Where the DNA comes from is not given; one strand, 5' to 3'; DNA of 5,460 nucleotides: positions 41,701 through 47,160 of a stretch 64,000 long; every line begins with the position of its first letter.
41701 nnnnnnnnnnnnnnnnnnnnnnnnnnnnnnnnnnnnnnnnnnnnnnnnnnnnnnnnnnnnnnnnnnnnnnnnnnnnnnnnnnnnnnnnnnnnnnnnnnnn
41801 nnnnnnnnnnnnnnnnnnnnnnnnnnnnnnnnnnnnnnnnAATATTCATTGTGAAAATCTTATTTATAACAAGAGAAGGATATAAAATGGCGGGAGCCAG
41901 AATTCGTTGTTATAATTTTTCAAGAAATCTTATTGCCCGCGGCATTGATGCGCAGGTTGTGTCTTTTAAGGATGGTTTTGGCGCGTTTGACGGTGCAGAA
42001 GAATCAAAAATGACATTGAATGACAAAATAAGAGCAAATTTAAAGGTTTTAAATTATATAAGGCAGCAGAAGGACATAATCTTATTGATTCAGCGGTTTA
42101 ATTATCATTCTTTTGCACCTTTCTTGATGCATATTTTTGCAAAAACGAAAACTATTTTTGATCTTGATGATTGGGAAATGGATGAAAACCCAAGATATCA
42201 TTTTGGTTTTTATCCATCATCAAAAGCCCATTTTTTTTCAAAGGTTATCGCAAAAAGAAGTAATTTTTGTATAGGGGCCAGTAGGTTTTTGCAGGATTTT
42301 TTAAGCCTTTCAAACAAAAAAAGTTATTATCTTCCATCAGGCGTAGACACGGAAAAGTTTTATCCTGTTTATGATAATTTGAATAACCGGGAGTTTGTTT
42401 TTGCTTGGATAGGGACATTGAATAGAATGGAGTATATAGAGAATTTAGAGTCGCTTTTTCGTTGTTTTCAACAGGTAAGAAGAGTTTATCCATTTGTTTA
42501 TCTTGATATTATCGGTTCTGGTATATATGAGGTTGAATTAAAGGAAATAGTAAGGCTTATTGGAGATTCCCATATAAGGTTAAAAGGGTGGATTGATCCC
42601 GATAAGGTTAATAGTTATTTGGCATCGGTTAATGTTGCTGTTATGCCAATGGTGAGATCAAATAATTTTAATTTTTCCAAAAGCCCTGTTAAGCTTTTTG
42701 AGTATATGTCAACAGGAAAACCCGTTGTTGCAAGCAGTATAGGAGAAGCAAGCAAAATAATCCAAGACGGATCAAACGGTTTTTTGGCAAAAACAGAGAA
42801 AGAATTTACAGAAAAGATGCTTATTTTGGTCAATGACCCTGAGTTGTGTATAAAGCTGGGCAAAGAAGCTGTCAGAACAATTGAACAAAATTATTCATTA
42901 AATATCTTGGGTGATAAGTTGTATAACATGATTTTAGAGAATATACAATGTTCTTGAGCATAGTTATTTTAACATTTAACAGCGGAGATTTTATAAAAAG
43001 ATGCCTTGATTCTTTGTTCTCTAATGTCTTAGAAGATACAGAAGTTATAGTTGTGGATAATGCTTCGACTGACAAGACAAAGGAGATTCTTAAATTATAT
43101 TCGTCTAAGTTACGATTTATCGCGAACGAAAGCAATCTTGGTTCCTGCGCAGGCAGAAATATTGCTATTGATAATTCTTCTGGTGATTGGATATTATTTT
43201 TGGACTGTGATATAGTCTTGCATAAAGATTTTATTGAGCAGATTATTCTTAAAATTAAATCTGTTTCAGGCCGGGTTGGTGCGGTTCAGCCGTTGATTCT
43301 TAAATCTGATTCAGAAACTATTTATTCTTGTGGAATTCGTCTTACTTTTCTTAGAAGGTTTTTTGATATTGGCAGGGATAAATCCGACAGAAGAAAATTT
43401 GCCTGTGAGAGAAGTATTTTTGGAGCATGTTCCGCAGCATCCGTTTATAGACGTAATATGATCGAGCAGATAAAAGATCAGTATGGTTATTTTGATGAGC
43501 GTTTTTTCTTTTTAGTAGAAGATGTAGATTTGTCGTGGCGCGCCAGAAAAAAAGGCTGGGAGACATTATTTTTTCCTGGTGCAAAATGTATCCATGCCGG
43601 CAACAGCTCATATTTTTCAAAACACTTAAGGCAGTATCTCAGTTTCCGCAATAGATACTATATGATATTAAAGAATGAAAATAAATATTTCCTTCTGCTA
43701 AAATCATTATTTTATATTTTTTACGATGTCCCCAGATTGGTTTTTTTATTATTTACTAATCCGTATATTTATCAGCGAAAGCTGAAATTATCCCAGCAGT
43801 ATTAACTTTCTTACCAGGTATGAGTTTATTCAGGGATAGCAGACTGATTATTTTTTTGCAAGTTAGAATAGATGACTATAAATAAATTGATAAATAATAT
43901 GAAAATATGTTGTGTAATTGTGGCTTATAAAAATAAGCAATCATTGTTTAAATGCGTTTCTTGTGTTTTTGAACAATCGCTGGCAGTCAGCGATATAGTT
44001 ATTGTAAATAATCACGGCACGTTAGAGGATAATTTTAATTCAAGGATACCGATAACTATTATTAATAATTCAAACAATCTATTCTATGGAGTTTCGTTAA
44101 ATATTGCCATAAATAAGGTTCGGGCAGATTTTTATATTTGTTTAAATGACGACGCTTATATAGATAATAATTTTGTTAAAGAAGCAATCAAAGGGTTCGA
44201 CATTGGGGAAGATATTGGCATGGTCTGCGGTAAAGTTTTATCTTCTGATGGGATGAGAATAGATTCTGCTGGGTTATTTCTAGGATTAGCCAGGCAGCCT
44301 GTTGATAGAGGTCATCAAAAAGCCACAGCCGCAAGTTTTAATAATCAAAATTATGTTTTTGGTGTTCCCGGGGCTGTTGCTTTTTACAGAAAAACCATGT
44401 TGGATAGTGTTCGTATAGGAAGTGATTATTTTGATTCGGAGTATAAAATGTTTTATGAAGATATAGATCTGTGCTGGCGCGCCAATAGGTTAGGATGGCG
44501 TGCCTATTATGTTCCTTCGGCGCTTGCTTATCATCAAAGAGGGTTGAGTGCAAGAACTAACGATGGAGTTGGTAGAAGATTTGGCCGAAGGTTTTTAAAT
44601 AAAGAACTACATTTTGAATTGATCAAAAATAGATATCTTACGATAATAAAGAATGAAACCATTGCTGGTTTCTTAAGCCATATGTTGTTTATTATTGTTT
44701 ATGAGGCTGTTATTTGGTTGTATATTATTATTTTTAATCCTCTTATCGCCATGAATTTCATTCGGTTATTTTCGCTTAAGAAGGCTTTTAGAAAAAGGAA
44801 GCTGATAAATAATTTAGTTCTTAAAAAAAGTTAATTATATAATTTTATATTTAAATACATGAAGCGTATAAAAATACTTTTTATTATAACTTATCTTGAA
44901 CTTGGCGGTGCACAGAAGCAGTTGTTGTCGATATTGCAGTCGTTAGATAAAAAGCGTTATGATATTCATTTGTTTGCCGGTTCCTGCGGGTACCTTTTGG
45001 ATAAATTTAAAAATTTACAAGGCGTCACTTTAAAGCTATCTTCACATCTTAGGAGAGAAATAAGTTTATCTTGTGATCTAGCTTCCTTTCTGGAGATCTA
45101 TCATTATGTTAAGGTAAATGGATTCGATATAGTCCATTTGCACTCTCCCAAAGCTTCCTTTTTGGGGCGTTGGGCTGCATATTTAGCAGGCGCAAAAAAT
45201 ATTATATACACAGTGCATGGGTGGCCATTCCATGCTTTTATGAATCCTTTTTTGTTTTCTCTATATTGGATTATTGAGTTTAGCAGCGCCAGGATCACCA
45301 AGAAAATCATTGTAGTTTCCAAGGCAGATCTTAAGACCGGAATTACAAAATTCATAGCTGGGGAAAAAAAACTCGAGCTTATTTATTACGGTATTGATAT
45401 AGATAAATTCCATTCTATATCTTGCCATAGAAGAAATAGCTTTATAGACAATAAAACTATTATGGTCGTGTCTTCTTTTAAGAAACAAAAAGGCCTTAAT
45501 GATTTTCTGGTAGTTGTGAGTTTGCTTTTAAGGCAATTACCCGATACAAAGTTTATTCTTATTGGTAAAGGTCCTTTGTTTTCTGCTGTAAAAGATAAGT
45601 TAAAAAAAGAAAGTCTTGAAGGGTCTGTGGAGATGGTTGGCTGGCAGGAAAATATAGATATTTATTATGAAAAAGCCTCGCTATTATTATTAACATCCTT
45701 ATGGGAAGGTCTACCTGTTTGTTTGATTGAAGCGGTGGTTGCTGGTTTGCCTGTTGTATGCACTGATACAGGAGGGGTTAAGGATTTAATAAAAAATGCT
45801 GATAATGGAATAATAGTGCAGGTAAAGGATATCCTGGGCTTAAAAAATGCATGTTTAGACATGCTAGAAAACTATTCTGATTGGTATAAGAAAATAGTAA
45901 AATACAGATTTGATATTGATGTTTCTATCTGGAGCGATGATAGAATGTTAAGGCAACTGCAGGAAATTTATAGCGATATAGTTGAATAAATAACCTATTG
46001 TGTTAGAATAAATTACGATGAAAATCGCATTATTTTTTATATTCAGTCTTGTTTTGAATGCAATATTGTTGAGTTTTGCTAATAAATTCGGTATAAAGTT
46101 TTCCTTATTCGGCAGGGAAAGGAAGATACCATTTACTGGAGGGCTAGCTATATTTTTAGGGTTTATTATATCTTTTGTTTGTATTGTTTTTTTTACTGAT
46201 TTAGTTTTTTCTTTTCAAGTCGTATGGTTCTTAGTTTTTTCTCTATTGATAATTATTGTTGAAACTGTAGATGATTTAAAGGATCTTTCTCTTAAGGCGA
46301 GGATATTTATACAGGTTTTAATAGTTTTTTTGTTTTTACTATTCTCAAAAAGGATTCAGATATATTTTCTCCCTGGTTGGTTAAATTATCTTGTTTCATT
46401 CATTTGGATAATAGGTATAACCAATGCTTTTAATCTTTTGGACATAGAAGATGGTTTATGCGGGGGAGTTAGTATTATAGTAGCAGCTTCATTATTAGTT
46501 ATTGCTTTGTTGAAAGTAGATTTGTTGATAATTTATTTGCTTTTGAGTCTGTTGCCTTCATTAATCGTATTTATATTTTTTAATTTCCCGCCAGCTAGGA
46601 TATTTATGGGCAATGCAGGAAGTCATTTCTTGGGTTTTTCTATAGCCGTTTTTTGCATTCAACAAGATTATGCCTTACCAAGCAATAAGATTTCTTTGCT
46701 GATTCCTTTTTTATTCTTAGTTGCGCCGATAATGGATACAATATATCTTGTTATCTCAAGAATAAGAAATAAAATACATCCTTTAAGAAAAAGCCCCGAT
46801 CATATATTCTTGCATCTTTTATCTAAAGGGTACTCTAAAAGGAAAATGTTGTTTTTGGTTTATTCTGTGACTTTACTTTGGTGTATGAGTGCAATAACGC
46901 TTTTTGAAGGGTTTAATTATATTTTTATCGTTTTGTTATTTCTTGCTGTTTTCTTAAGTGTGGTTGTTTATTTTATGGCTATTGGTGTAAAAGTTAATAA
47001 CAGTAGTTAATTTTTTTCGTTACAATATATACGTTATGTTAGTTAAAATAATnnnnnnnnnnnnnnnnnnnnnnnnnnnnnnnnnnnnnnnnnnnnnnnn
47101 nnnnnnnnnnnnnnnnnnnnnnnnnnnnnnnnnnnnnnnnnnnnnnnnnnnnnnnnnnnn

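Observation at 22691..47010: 24-kb strictly co-directional glycan locus: ligase/polymerase-like, Glf-like, Wzm/Wzt, rSAM block, 2xGT2 + 3xGT4, WecA-like initiator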

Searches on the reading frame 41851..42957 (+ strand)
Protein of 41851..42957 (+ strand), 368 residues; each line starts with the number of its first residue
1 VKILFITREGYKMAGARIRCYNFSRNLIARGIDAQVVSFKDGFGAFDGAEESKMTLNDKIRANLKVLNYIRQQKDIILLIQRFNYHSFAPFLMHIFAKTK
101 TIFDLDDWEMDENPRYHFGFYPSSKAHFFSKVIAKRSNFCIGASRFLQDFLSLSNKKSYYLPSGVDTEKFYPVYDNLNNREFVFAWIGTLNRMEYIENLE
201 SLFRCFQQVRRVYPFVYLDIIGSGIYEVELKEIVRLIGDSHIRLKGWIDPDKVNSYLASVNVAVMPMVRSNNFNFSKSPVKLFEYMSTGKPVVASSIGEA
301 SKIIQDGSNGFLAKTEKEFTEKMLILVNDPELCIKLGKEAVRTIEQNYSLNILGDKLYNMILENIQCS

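Call 5: search_protein_families(library=pfam, proteins=[window:41851-42957:+], max_evalue=0.01)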
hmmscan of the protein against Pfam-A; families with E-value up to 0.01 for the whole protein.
window:41851-42957:+ (368 aa): 3 families
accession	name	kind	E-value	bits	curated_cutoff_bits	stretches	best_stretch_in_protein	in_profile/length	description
PF13692.12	Glyco_trans_1_4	-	2.7e-21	76.8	27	1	184-329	4-142/142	Glycosyl transferases group 1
PF00534.26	Glycos_transf_1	-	6.9e-17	61.9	26.4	1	188-340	19-169/172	Glycosyl transferases group 1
PF13524.12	Glyco_trans_1_2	-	6.8e-08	33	25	1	235-349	18-134/144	Glycosyl transferase-like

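Call 76: search_protein_families(library=ncbifam, proteins=[window:41851-42957:+], max_evalue=0.01)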
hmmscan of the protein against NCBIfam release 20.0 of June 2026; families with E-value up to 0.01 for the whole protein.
window:41851-42957:+ (368 aa): 21 families
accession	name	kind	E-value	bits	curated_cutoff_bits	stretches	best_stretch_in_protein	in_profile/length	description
TIGR03088.1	stp2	hypoth_equivalog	9.2e-15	54.5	409.05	1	145-356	149-365/374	TIGR03088 family PEP-CTERM/XrtA system glycosyltransferase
TIGR04063.1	stp3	hypoth_equivalog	4e-14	52.3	442.05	1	182-346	214-377/397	TIGR04063 family PEP-CTERM/XrtA system glycosyltransferase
NF041876.1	EPS_EpsE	equivalog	1.6e-13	50.6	400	1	160-351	190-383/389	exopolysaccharide biosynthesis GT4 family glycosyltransferase EpsE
NF047676.1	TeichurnBiosyTuaH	equivalog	2.3e-11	43.2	550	1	66-316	87-340/384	teichuronic acid biosynthesis protein TuaH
TIGR03087.1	stp1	hypoth_equivalog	3.8e-11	42.8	316.65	1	154-350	194-383/397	TIGR03087 family PEP-CTERM/XrtA system glycosyltransferase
NF038229.1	Glyco4_Geo_Pelo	equivalog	1e-10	41.2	400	1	198-360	175-332/338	GPMC system family 4 glycosyltransferase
TIGR04157.1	glyco_rSAM_CFB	subfamily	2.2e-09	36.8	400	1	178-360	216-405/406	TIGR04157 family glycosyltransferase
NF047880.1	glyco_SdgA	exception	1.9e-08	33.3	800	1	189-352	320-479/488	serine-aspartate repeat adhesin O-glycosyltransferase SdgA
TIGR03999.1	thiol_BshA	equivalog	2.6e-08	33.2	273.7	1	194-351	209-360/375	N-acetyl-alpha-D-glucosaminyl L-malate synthase BshA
NF041139.1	TreT_Thcocales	equivalog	1.9e-07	30.2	775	1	282-349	330-397/412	trehalose synthase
NF038298.1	EPS_HpsO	equivalog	4.2e-06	25.8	575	1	177-356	197-379/388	hormogonium polysaccharide biosynthesis glycosyltransferase HpsO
TIGR02149.1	glgA_Coryne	subfamily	1.3e-05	24.5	302.4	1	283-360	301-386/391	glycogen synthase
NF041010.1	glycosy_Agl16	equivalog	1.9e-05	23.7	575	1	14-342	15-330/352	glycosylation protein Agl16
NF046085.1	XrtY_assoc_Gly1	equivalog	2.4e-05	23.4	400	1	143-360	168-380/387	XrtY-associated glycosyltransferase XYAG1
TIGR03449.1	mycothiol_MshA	equivalog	2.8e-05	23.2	462.5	1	240-350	284-389/406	D-inositol-3-phosphate glycosyltransferase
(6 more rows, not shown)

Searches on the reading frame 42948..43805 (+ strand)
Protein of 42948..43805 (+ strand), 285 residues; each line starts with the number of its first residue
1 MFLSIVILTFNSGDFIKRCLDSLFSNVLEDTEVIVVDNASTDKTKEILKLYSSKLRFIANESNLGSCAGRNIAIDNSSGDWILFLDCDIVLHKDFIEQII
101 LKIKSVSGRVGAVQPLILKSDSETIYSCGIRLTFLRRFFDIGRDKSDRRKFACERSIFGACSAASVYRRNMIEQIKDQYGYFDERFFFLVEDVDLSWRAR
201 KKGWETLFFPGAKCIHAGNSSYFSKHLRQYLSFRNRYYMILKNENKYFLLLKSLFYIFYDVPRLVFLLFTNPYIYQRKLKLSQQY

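Call 5: search_protein_families(library=pfam, proteins=[window:42948-43805:+], max_evalue=0.01)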
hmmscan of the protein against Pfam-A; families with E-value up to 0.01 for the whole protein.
window:42948-43805:+ (285 aa): 7 families
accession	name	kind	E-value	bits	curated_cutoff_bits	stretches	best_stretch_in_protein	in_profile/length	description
PF00535.33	Glycos_transf_2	-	6.2e-30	104.8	23.3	1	4-175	1-167/168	Glycosyl transferase family 2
PF13641.12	Glyco_tranf_2_3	-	1.5e-16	61.6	27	1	3-229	3-223/230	Glycosyltransferase like family 2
PF13632.12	Glyco_trans_2_3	-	1.8e-12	47.9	27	1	81-241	1-143/198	Glycosyl transferase family group 2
PF10111.15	Glyco_tranf_2_2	-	6.9e-06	26.2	27.3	1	28-112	27-117/276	Glycosyltransferase like family 2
PF13704.12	Glyco_tranf_2_4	-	7.9e-05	23.5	27.5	1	11-96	2-89/98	Glycosyl transferase family 2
PF12804.13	NTP_transf_3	-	0.0023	18.6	27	1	9-105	20-113/160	MobA-like NTP transferase domain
PF13896.12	Glyco_transf_49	-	0.01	15.7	27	0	65-104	117-156/329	Glycosyl-transferase for dystroglycan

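Call 76: search_protein_families(library=ncbifam, proteins=[window:42948-43805:+], max_evalue=0.01)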
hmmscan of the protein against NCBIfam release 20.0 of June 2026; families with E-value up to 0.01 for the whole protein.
window:42948-43805:+ (285 aa): 25 families
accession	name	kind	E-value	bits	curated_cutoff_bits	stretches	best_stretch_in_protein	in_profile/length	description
NF041875.1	EPS_EpsD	equivalog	1.1e-21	77.6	370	2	3-98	1-99/325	exopolysaccharide biosynthesis glycosyltransferase EpsD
TIGR03965.1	mycofact_glyco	equivalog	2.5e-20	72.8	280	1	4-219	77-283/467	mycofactocin biosynthesis glycosyltransferase MftF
TIGR03937.1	PgaC_IcaA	equivalog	8.3e-17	61.2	422.3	1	3-215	47-249/407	poly-beta-1,6-N-acetyl-D-glucosamine synthase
NF038302.1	EPS_HpsE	equivalog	1.4e-16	60.4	300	1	3-225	3-231/307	hormogonium polysaccharide biosynthesis glycosyltransferase HpsE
NF007482.0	PRK10073.1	equivalog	6.3e-16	58.3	423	1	3-99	8-106/334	glycosyltransferase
NF047683.1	TeichurnBiosyTuaG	equivalog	1e-15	58.1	400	1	3-100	8-108/252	teichuronic acid biosynthesis protein TuaG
TIGR04283.1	glyco_like_mftF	equivalog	4.4e-14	52.6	182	1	3-111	1-105/221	TIGR04283 family arsenosugar biosynthesis glycosyltransferase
NF050050.1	ProtGlycPglI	equivalog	6.8e-14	51.9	500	1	2-105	3-110/306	GalNAc(5)-diNAcBac-PP-undecaprenol beta-1,3-glucosyltransferase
TIGR04242.1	nodulat_NodC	equivalog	1.1e-13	50.9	550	1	6-233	53-280/395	chitooligosaccharide synthase NodC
NF045692.1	OglycostaseCruG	equivalog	3.8e-13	49.1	600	1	3-216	43-255/386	2'-O-glycosyltransferase CruG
NF038299.1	EPS_HpsN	equivalog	8e-13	48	425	1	2-113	2-115/317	hormogonium polysaccharide biosynthesis glycosyltransferase HpsN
TIGR03111.1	glyc2_xrt_Gpos1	hypoth_equivalog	4e-11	42.4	363.95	1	4-174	52-229/439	TIGR03111 family XrtG-associated glycosyltransferase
TIGR04195.1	S_glycosyl_SunS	equivalog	1.7e-09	37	350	1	6-93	62-145/421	SunS family peptide S-glycosyltransferase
TIGR01556.1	rhamnosyltran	subfamily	3.2e-09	36.4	200.55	1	22-255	12-251/281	rhamnosyltransferase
NF053739.1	GlytfEpsEBac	equivalog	3.7e-09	35.9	450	1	4-98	4-103/265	glycosyltransferase EpsE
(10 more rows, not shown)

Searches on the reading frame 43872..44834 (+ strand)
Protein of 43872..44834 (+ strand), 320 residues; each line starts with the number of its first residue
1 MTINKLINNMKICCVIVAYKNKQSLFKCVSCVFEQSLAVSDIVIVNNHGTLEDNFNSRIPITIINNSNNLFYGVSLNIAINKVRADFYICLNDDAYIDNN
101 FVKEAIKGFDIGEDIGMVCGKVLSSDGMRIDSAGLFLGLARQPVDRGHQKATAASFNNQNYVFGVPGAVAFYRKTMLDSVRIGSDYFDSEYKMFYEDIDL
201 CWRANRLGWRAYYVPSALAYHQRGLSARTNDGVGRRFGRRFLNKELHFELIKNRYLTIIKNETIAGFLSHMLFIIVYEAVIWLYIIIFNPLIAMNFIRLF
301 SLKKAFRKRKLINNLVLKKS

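Call 5: search_protein_families(library=pfam, proteins=[window:43872-44834:+], max_evalue=0.01)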
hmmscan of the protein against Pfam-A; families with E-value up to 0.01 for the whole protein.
window:43872-44834:+ (320 aa): 3 families
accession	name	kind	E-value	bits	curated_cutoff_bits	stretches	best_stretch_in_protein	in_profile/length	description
PF13641.12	Glyco_tranf_2_3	-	8.8e-10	39.4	27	1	15-224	6-214/230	Glycosyltransferase like family 2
PF00535.33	Glycos_transf_2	-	1.8e-09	38.2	23.3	1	14-127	2-121/168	Glycosyl transferase family 2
PF13632.12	Glyco_trans_2_3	-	7.1e-07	29.7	27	1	89-293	3-194/198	Glycosyl transferase family group 2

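Call 76: search_protein_families(library=ncbifam, proteins=[window:43872-44834:+], max_evalue=0.01)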
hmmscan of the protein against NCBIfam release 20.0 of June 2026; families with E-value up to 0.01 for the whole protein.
window:43872-44834:+ (320 aa): 7 families
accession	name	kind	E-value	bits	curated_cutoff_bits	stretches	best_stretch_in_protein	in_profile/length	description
TIGR03937.1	PgaC_IcaA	equivalog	1.5e-10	40.6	422.3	2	161-306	196-324/407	poly-beta-1,6-N-acetyl-D-glucosamine synthase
TIGR03965.1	mycofact_glyco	equivalog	2.6e-09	36.5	280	1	15-222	79-281/467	mycofactocin biosynthesis glycosyltransferase MftF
NF038299.1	EPS_HpsN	equivalog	1.1e-07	31.1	425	1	11-225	2-224/317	hormogonium polysaccharide biosynthesis glycosyltransferase HpsN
TIGR03111.1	glyc2_xrt_Gpos1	hypoth_equivalog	2.2e-06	26.7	363.95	1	11-296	50-338/439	TIGR03111 family XrtG-associated glycosyltransferase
NF041875.1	EPS_EpsD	equivalog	4.6e-06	26.3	370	1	15-223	4-208/325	exopolysaccharide biosynthesis glycosyltransferase EpsD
NF041394.1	GtaseAglG_Halo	equivalog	0.0016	17.8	440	1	10-123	1-120/304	glucosyl-dolichyl phosphate glucuronosyltransferase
NF041135.1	IPPtranDIPPsyn_Thcocales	equivalog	0.0062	15.6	580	1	36-108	39-115/419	bifunctional L-myo-inositol-1-phosphate cytidylyltransferase/CDP-L-myo-inositol myo-inositolphosphotransferase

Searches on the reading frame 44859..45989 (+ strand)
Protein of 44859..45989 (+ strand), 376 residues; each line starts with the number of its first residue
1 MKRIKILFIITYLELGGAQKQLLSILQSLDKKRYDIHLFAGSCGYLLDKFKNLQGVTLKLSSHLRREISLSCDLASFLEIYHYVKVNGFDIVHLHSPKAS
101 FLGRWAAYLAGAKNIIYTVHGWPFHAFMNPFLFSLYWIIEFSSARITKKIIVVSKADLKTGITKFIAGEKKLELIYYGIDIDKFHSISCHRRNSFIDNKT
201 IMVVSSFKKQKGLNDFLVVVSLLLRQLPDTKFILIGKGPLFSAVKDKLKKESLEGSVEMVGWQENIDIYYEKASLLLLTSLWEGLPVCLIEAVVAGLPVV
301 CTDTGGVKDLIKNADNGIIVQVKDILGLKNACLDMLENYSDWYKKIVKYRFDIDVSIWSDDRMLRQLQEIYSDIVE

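Call 5: search_protein_families(library=pfam, proteins=[window:44859-45989:+], max_evalue=0.01)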
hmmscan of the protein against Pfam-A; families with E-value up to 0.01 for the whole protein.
window:44859-45989:+ (376 aa): 6 families
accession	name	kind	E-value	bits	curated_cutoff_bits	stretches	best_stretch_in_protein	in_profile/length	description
PF00534.26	Glycos_transf_1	-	2.1e-30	106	26.4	1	197-344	14-163/172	Glycosyl transferases group 1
PF13692.12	Glyco_trans_1_4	-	9.3e-28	97.7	27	1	199-338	2-142/142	Glycosyl transferases group 1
PF13439.12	Glyco_transf_4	-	7.1e-18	65.6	28.5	1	16-182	2-169/170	Glycosyltransferase Family 4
PF13477.12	Glyco_trans_4_2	-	7.3e-09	36.4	23.4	1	24-148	15-134/139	Glycosyl transferase 4-like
PF13579.12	Glyco_trans_4_4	-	2.3e-07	31.7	29.7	1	16-157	1-138/158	Glycosyl transferase 4-like domain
PF20706.3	GT4-conflict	-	3.8e-06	26.6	26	1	264-314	273-323/385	Family 4 Glycosyltransferase in conflict systems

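Call 76: search_protein_families(library=ncbifam, proteins=[window:44859-45989:+], max_evalue=0.01)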
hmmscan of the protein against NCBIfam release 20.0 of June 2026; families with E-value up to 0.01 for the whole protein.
window:44859-45989:+ (376 aa): 35 families (the best 25 are shown)
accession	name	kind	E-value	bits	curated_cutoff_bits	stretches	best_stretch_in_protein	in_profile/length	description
TIGR03999.1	thiol_BshA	equivalog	1.1e-29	103.5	273.7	1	27-375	23-374/375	N-acetyl-alpha-D-glucosaminyl L-malate synthase BshA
TIGR03088.1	stp2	hypoth_equivalog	1.4e-28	100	409.05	1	5-373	3-372/374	TIGR03088 family PEP-CTERM/XrtA system glycosyltransferase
NF041876.1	EPS_EpsE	equivalog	4e-19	69.1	400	1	169-338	185-361/389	exopolysaccharide biosynthesis GT4 family glycosyltransferase EpsE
NF050056.1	ProtGlycPglH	equivalog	1.2e-18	67.3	600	1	189-338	170-319/354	GalNAc-alpha-(1->4)-GalNAc-alpha-(1->3)-diNAcBac-PP-undecaprenol alpha-1,4-N-acetyl-D-galactosaminyltransferase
NF050063.1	ProtGlycPglJ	equivalog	1.6e-18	67.1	500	1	149-346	147-342/363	N-acetylgalactosamine-N,N'-diacetylbacillosaminyl-diphospho-undecaprenol 4-alpha-N-acetylgalactosaminyltransferase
NF047684.1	TeichurnBiosyTuaC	equivalog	6.8e-18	64.8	550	1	106-375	124-390/391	teichuronic acid biosynthesis protein TuaC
NF047880.1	glyco_SdgA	exception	3.2e-17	62.3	800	1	149-339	270-457/488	serine-aspartate repeat adhesin O-glycosyltransferase SdgA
NF007396.0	PRK09922.1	equivalog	4.1e-17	62.1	385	1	158-348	146-336/361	lipopolysaccharide 1,6-galactosyltransferase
NF011726.0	PRK15179.1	equivalog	7.7e-16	57.5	733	1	85-322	397-641/694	Vi polysaccharide biosynthesis protein TviE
TIGR04063.1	stp3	hypoth_equivalog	8e-16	57.9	442.05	1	140-348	151-370/397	TIGR04063 family PEP-CTERM/XrtA system glycosyltransferase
NF038011.1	PelF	equivalog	1.5e-13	50.7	100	1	167-344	277-463/489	GT4 family glycosyltransferase PelF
TIGR02149.1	glgA_Coryne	subfamily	2.7e-13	49.8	302.4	1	85-324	80-335/391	glycogen synthase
NF049988.1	MGlcDAGSynMgs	equivalog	3.3e-13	49.8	400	1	200-375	215-388/398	alpha-monoglucosyldiacylglycerol synthase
NF012034.0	PRK15490.1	equivalog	4.3e-12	45.2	813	1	200-333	400-533/578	Vi polysaccharide biosynthesis glycosyltransferase TviE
NF047881.1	glyco_SdgB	exception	6.1e-12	44.9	800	1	149-328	276-452/496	serine-aspartate repeat adhesin O-glycosyltransferase SdgB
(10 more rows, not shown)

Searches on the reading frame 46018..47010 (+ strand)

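Call 5: search_protein_families(library=pfam, proteins=[window:46018-47010:+], max_evalue=0.01)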
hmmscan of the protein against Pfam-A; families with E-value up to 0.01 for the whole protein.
window:46018-47010:+ (330 aa): 1 family
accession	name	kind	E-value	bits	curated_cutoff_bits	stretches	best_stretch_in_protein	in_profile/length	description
PF00953.26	Glycos_transf_4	-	4.4e-30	105.2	27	1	70-215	3-158/160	Glycosyl transferase family 4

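Call 76: search_protein_families(library=ncbifam, proteins=[window:46018-47010:+], max_evalue=0.01)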
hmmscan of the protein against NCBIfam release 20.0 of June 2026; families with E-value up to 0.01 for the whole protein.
window:46018-47010:+ (330 aa): 3 families
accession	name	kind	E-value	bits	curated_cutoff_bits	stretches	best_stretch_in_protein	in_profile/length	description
TIGR02380.1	ECA_wecA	exception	2e-25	89.7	326.05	1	35-322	39-333/346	UDP-N-acetylglucosamine--undecaprenyl-phosphate N-acetylglucosaminephosphotransferase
NF053644.1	MraY_archaea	equivalog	3.3e-14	53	450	1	87-292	145-339/340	pseudomurein biosynthesis MraY family phospho-N-acetylmuramoyl-pentapeptide-transferase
TIGR00445.1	mraY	equivalog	2.4e-11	43.7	192.05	1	34-292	32-314/321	phospho-N-acetylmuramoyl-pentapeptide-transferase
